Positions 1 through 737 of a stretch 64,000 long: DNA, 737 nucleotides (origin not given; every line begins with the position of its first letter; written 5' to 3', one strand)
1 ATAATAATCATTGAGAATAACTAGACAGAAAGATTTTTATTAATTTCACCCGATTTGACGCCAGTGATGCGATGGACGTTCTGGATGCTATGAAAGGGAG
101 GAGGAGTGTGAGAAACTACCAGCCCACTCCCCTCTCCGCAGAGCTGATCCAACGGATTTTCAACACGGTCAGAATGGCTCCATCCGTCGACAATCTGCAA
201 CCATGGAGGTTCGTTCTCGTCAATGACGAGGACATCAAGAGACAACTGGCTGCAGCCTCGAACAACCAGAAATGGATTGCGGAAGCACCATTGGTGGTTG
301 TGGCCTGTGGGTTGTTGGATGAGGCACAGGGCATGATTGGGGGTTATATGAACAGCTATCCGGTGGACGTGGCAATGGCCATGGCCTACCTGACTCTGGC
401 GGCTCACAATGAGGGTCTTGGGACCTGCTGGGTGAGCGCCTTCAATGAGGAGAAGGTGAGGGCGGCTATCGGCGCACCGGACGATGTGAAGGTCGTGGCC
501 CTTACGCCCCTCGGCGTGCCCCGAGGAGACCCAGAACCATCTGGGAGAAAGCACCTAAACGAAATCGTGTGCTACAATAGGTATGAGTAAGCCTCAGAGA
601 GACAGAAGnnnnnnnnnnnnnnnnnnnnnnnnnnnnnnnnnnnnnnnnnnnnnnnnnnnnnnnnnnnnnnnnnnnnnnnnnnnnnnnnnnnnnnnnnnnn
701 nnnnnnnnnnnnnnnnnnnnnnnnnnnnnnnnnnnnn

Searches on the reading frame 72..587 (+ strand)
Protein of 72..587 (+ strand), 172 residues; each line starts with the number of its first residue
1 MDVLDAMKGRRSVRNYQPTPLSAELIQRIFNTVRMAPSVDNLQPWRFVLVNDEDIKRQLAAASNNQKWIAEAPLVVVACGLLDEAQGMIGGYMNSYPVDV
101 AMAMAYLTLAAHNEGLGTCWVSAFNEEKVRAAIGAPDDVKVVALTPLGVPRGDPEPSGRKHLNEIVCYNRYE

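Call 65: search_protein_families(library=pfam, proteins=[window:72-587:+], max_evalue=0.00001)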
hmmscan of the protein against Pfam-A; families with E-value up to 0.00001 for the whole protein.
window:72-587:+ (172 aa): 2 families
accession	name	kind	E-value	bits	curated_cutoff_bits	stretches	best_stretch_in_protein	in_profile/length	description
PF00881.29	Nitroreductase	-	8.4e-30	104.6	23.5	1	8-148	2-166/167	Nitroreductase family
PF14512.11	TM1586_NiRdase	-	4.8e-17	62.7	27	1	103-169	87-152/215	Putative TM nitroreductase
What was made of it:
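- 72..590 (+): 172-aa nitroreductase-family gene, the invariably conserved upstream neighbour and probable first gene of the operon. Pfam Nitroreductase at 8.4e-30 (call 65).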

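Call 68: search_protein_families(library=padloc, proteins=[window:72-587:+], max_evalue=0.01)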
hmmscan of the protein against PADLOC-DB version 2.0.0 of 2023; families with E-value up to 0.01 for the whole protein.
window:72-587:+ (172 aa): 0 families
